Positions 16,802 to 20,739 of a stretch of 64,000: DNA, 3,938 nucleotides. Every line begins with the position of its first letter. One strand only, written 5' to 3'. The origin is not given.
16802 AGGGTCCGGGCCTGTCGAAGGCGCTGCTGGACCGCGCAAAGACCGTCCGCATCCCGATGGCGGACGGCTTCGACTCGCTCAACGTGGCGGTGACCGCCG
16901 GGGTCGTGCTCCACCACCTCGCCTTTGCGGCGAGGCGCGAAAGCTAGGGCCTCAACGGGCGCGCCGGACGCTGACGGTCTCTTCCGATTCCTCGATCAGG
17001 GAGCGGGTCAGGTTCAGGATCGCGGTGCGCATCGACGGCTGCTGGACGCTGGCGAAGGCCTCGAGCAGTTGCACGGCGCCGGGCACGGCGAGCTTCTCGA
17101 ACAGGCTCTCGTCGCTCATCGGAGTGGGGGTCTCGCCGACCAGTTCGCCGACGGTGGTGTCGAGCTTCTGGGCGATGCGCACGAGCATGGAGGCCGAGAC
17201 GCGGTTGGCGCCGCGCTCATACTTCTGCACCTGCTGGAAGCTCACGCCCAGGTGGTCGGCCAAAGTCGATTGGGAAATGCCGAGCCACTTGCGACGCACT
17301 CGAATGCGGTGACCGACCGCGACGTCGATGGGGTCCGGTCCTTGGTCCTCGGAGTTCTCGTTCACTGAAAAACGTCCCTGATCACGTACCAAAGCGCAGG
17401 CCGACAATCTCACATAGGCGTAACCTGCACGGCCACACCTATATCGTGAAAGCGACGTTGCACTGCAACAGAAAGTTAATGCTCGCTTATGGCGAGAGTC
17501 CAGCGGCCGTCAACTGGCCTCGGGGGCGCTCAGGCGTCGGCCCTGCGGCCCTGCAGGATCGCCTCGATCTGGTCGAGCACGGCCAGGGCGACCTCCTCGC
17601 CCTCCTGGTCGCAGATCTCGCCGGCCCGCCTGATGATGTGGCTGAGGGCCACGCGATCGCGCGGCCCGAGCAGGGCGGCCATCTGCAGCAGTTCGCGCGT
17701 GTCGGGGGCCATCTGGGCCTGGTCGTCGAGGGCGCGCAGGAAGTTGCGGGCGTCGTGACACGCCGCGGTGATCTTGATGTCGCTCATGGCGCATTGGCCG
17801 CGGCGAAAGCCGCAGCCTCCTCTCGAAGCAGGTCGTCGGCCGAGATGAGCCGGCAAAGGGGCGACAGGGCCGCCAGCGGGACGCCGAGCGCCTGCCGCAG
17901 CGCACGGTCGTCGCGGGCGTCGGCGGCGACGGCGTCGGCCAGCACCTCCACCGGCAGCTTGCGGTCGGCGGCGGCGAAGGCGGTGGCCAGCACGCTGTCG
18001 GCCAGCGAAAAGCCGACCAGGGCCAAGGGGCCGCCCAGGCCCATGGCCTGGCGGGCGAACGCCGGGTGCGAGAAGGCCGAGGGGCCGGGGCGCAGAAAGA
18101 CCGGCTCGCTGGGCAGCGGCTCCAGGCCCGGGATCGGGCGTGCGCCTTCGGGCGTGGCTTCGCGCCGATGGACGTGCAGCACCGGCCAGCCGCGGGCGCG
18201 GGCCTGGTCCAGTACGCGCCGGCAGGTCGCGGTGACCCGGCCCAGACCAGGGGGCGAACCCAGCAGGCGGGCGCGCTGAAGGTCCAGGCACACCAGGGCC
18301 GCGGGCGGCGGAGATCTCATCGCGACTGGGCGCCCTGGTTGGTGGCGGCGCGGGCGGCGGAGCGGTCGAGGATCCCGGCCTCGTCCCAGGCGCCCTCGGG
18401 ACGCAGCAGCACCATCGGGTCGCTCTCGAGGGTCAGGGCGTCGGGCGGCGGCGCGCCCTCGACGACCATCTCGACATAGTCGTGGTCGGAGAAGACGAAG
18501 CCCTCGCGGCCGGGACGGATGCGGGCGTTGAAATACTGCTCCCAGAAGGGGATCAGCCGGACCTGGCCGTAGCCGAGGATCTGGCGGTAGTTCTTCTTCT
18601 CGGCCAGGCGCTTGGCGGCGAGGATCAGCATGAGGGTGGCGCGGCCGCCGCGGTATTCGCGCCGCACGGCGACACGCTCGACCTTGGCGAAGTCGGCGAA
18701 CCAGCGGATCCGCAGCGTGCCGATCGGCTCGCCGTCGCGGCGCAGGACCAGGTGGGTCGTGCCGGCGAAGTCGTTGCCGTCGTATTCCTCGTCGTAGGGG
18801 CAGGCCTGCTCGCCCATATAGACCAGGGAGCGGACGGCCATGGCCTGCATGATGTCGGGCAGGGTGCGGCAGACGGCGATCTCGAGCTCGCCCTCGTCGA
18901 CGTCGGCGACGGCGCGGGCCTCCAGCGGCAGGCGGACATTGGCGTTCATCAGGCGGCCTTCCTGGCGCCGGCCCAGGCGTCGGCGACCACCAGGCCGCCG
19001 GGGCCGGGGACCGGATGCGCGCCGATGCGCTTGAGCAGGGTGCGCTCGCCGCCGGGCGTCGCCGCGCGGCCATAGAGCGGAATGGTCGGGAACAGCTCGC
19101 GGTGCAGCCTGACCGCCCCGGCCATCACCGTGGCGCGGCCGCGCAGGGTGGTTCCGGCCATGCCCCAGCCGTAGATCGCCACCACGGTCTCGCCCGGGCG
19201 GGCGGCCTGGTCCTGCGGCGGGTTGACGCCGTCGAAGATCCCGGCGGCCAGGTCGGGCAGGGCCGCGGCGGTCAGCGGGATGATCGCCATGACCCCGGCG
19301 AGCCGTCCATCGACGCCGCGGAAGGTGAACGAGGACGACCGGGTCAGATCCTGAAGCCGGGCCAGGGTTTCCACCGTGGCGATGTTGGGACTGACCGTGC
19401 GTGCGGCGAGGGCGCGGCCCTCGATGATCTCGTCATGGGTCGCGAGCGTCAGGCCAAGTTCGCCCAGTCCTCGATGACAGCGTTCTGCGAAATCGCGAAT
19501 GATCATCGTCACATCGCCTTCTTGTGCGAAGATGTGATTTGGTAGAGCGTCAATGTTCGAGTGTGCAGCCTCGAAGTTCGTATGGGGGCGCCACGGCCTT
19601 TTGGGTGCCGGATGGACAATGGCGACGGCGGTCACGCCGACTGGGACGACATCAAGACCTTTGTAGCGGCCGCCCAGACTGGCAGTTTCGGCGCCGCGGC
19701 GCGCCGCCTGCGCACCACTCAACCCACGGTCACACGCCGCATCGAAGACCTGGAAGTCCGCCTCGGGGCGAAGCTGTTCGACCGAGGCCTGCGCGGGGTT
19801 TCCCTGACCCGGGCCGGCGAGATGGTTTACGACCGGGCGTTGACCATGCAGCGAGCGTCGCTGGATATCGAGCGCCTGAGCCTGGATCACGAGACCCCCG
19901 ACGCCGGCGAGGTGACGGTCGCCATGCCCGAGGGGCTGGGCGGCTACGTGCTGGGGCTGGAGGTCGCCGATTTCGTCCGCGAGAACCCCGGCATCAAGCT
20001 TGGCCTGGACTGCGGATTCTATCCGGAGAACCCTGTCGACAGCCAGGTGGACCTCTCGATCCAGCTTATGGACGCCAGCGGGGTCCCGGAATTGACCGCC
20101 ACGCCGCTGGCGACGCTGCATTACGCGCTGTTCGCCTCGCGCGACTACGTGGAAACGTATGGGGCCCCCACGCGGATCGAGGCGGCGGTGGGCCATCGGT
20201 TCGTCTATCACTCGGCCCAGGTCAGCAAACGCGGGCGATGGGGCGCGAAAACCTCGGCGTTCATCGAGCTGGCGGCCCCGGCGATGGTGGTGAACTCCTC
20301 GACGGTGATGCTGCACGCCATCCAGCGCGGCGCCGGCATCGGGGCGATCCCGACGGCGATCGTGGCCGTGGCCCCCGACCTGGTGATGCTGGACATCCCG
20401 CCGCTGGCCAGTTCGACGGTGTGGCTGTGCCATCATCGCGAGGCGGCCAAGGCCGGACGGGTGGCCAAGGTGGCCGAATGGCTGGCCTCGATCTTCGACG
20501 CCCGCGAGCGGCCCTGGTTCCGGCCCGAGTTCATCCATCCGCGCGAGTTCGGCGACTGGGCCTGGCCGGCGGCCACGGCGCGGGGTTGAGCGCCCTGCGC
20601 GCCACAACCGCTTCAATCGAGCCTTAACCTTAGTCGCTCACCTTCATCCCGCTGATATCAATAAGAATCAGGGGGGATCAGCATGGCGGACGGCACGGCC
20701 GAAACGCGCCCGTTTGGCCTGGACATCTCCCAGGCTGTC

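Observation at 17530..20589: Candidate undescribed system: LysR-controlled four-gene, fully coupled acyltransferase operon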

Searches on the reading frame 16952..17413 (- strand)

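Call 7: search_protein_families(library=pfam, proteins=[window:16952-17413:-], max_evalue=1)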
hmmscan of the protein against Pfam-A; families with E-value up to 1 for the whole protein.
window:16952-17413:- (153 aa): 9 families
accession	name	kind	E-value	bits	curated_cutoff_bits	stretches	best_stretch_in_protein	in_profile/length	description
PF01381.28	HTH_3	-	7.6e-13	48.7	23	1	37-91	1-55/55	Helix-turn-helix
PF13560.12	HTH_31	-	3.1e-10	40.6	27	1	33-90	2-60/64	Helix-turn-helix domain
PF13443.12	HTH_26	-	1.2e-05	25.9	22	1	37-92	2-58/63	Cro/C1-type HTH DNA-binding domain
PF15943.11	YdaS_toxin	-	0.00078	19.6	30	1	47-82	10-45/65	Bacterial toxin YdaS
PF12844.13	HTH_19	-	0.0051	17.1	30.2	1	34-85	1-52/64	Helix-turn-helix domain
PF07022.19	Phage_CI_repr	-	0.007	17.1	22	1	44-93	10-59/65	Bacteriophage CI repressor helix-turn-helix domain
PF15731.11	MqsA_antitoxin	-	0.034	14.7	30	1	35-85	72-121/131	Antitoxin component of bacterial toxin-antitoxin system, MqsA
PF13384.12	HTH_23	-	0.049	13.9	24.6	1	41-65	12-37/50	Homeodomain-like domain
PF02464.23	CinA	-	0.15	12.1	23.5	1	37-73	53-89/155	Competence-damaged protein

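Call 8: search_protein_families(library=ncbifam, proteins=[window:16952-17413:-], max_evalue=1)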
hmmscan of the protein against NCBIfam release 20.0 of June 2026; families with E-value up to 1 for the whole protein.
window:16952-17413:- (153 aa): 23 families
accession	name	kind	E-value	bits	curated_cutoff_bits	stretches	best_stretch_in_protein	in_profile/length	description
NF041951.1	phage_RstR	subfamily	1e-13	51.5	80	1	33-103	3-73/108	RstR family transcriptional repressor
NF047948.1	male_kill_WMK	equivalog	5.1e-12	45.8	300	1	29-145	2-116/300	WO male-killing family protein Wmk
NF006015.0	PRK08154.1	subfamily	3e-11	43.1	204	1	18-108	16-106/314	anaerobic benzoate catabolism transcriptional regulator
TIGR03070.1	couple_hipB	subfamily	8.9e-09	35.2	71.65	1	34-84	4-54/58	type II toxin-antitoxin system Y4mF family antitoxin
NF007257.0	PRK09706.1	subfamily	1.2e-07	31.6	101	1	32-125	5-101/135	transcriptional repressor DicA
TIGR03830.1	CxxCG_CxxCG_HTH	subfamily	1.1e-06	28.5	61.8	1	33-81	66-116/127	type II TA system antitoxin MqsA family protein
NF003162.0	PRK04140.1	equivalog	2.1e-06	27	263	1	34-88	128-182/317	transcriptional regulator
NF041575.1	antitoxPezA_Strep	equivalog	1e-05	25.6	290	1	33-103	2-74/158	type II toxin-antitoxin system antitoxin PezA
TIGR02607.1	antidote_HigA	equivalog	7.2e-05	22.5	47.7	1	44-87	19-62/81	HigA family addiction module antitoxin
NF046032.1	TransRegSlrRBacil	equivalog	0.00014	22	250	1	33-93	2-63/149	HTH-type transcriptional regulator SlrR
NF038139.1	Reg_Aceta_RamB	equivalog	0.00085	18.1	700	1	33-85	3-55/465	acetate metabolism transcriptional regulator RamB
NF040522.1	VC1465_fam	subfamily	0.00097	19.2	70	1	37-77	1-43/111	VC1465 family Xer recombination activation factor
TIGR01128.2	holA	equivalog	0.0048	16.3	80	1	45-108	252-312/316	DNA polymerase III subunit delta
TIGR00270.2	TIGR00270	equivalog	0.015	15.1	110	1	34-88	77-131/159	multiprotein bridging factor aMBF1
TIGR02612.1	mob_myst_A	hypoth_equivalog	0.017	15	122.6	1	37-69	30-62/150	mobile mystery protein A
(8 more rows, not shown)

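Call 68: search_protein_families(library=padloc, proteins=[window:16952-17413:-], max_evalue=0.01)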
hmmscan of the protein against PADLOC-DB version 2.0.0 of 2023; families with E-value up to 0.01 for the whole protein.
window:16952-17413:- (153 aa): 16 families
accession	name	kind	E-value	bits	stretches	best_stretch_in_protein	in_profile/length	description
PDLC02926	HTH_VI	-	2.3e-08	32.2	1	34-92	3-61/92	-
PDLC04775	PDC-M69A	-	3.5e-08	32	1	32-105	7-80/113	-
PDLC03949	RmrA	-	3.2e-07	27.5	1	35-102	5-72/363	-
PDLC03952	RmrA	-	3.9e-07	27.3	1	33-92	23-82/395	-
PDLC04142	capH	-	1.1e-06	27.7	1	34-105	8-77/103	capH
PDLC03947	RmrA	-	2.3e-06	24.7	1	32-86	11-65/383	-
PDLC03955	RmrA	-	2.9e-06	24.8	1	35-98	23-86/371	-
PDLC03944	RmrA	-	7.2e-06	23.3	1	34-85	8-59/384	-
PDLC03664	Control_protein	-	6.1e-05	21.4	1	31-91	12-72/74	control protein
PDLC03953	RmrA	-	0.00011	19.5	1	33-89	6-62/373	-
PDLC03665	Control_protein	-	0.00022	19.4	1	29-92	5-69/77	control protein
PDLC03954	RmrA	-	0.00026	18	1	33-105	11-83/380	-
PDLC03951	RmrA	-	0.0012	15.9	1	34-101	10-77/400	-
PDLC03946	RmrA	-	0.0013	15.5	1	35-100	5-70/357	-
PDLC03948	RmrA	-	0.0051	13.8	1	34-85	10-61/397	-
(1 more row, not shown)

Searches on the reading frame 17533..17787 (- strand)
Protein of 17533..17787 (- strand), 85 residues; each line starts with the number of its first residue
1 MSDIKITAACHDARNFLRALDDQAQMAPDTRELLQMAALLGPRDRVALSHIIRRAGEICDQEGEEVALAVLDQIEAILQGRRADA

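Call 7: search_protein_families(library=pfam, proteins=[window:17533-17787:-], max_evalue=1)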
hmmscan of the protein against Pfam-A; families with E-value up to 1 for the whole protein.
seq(85 aa): 2 families
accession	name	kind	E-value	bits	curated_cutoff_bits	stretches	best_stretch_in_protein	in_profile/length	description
PF24713.1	TOR1L1_C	-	0.12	12.9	27.8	1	37-79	22-64/134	TORTIFOLIA1 C-terminal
PF12536.13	DUF3734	-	0.19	12.5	22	1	3-57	10-64/106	Patatin phospholipase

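Call 8: search_protein_families(library=ncbifam, proteins=[window:17533-17787:-], max_evalue=1)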
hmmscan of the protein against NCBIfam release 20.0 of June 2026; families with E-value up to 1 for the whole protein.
seq(85 aa): 1 family
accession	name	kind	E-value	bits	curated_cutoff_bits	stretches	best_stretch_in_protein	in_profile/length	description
NF008601.2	PRK11569.1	equivalog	0.021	14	380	1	14-75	72-131/276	glyoxylate bypass operon transcriptional repressor IclR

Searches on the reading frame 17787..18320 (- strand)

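Call 7: search_protein_families(library=pfam, proteins=[window:17787-18320:-], max_evalue=1)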
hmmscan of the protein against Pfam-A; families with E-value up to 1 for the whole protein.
seq(178 aa): 2 families
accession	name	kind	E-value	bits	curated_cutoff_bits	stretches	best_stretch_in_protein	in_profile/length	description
PF00857.26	Isochorismatase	-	1.5e-14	54.9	27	1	8-138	2-155/175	Isochorismatase domain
PF13380.12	CoA_binding_2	-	0.11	13.3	22.8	1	31-74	14-57/116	CoA binding domain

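Call 8: search_protein_families(library=ncbifam, proteins=[window:17787-18320:-], max_evalue=1)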
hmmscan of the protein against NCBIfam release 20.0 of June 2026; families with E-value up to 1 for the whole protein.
seq(178 aa): 1 family
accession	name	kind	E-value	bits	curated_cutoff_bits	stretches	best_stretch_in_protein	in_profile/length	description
NF050097.1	BiurAmidohydBiuH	equivalog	0.04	13.4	370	1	61-138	115-193/221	biuret amidohydrolase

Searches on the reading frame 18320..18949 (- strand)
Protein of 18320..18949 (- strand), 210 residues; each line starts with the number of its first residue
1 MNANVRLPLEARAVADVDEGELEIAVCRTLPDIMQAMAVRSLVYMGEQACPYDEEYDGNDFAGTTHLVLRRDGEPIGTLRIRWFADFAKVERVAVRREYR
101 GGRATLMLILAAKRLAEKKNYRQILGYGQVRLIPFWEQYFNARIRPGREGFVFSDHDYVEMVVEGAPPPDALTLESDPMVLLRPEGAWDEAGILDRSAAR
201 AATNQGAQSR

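Call 7: search_protein_families(library=pfam, proteins=[window:18320-18949:-], max_evalue=1)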
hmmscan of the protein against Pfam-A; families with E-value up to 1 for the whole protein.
seq(210 aa): 4 families
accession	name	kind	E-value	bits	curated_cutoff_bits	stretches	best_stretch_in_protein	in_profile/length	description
PF00583.31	Acetyltransf_1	-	3.7e-07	30.9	20.7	1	48-136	17-111/116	Acetyltransferase (GNAT) family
PF13508.13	Acetyltransf_7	-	0.00022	22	27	1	64-122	3-63/84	Acetyltransferase (GNAT) domain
PF21926.2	FeeM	-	0.098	12.9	27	0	43-82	9-52/158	N-acyl amino acid synthase FeeM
PF13673.13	Acetyltransf_10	-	0.14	12.6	23.6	1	64-122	31-86/128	Acetyltransferase (GNAT) domain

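Call 8: search_protein_families(library=ncbifam, proteins=[window:18320-18949:-], max_evalue=1)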
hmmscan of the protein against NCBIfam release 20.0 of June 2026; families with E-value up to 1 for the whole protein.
seq(210 aa): 3 families
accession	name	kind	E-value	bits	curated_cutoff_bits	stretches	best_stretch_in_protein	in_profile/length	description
NF007644.0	PRK10314.1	equivalog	0.0022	17.9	171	1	30-119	14-106/153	GNAT family N-acetyltransferase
TIGR01575.1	rimI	equivalog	0.025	14.7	86.4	1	38-124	7-92/132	ribosomal protein S18-alanine N-acetyltransferase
NF003679.0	PRK05305.1-3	equivalog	0.1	12.1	252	1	103-180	32-108/234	phosphatidylserine decarboxylase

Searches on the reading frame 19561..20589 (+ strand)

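Call 7: search_protein_families(library=pfam, proteins=[window:19561-20589:+], max_evalue=1)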
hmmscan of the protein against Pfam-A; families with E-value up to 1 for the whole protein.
window:19561-20589:+ (342 aa): 4 families
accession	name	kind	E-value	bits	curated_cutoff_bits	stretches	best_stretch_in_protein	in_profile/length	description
PF00126.33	HTH_1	-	7.5e-22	77.5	26.6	1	28-87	1-60/60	Bacterial regulatory helix-turn-helix protein, lysR family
PF03466.25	LysR_substrate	-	5.8e-20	72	28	1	114-309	4-205/209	LysR substrate binding domain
PF13556.12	HTH_30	-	0.077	13.2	27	1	39-74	11-46/59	PucR C-terminal helix-turn-helix domain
PF25213.1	HVO_A0261_N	-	0.095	13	35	1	48-96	32-77/86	HVO_A0261 N-terminal domain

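Call 8: search_protein_families(library=ncbifam, proteins=[window:19561-20589:+], max_evalue=1)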
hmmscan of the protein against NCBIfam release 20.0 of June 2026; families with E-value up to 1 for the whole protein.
window:19561-20589:+ (342 aa): 54 families (the best 25 are shown)
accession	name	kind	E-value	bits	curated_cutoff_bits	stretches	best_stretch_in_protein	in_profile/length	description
NF008416.0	PRK11242.1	equivalog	3.1e-23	82.5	277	1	30-298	5-277/300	transcriptional regulator CynR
NF040888.1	trans_reg_YafC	equivalog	5.6e-22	78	470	1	26-260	3-236/293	DNA-binding transcriptional regulator YafC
NF008352.0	PRK11139.1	subfamily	3.7e-19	69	288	1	31-314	11-294/305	transcriptional regulator GcvA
NF040786.1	LysR_Sec_metab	equivalog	5e-19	68.4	250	1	30-149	5-124/298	selenium metabolism-associated LysR family transcriptional regulator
NF009888.0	PRK13348.1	subfamily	1.5e-17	63.6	297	2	27-120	4-95/302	HTH-type transcriptional regulator ArgP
TIGR03418.1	chol_sulf_TF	equivalog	3.2e-17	62.5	324.8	1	29-105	4-79/291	choline sulfate utilization transcriptional regulator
TIGR03339.1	phn_lysR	subfamily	3.9e-17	62.4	341.1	1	31-279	2-249/279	aminoethylphosphonate catabolism associated LysR family transcriptional regulator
NF007315.1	PRK09801.1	equivalog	1.1e-16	60.7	398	1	30-227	10-206/301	L-tartrate utilization transcriptional activator TtdR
TIGR03298.1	argP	subfamily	2.2e-16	59.8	273.55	2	28-121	3-95/292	ArgP/LysG family DNA-binding transcriptional regulator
NF002964.0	PRK03635.1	subfamily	3.8e-16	59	197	2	27-103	4-79/297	ArgP/LysG family DNA-binding transcriptional regulator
NF007491.0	PRK10086.1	equivalog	1.4e-15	56.9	316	1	30-207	21-195/313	DNA-binding transcriptional regulator DsdC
NF040889.1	trans_reg_YeiE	equivalog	4.1e-15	55.8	480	1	31-298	8-276/288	DNA-binding transcriptional regulator YeiE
NF007917.1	PRK10632.1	equivalog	1.2e-14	54.1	425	1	33-268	9-244/303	HTH-type transcriptional activator AaeR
NF053705.1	TransRegGltCGpos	equivalog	1.3e-14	54.1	350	1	30-176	5-150/300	glutamate biosynthesis transcriptional regulator GltC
NF007307.0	PRK09791.1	equivalog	9.9e-14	51.2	336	1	29-147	8-126/302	LysR family transcriptional regulator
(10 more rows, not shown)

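Call 68: search_protein_families(library=padloc, proteins=[window:19612-20589:+], max_evalue=0.01)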
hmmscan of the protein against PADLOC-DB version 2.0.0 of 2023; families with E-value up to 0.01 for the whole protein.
window:19612-20589:+ (325 aa): 0 families
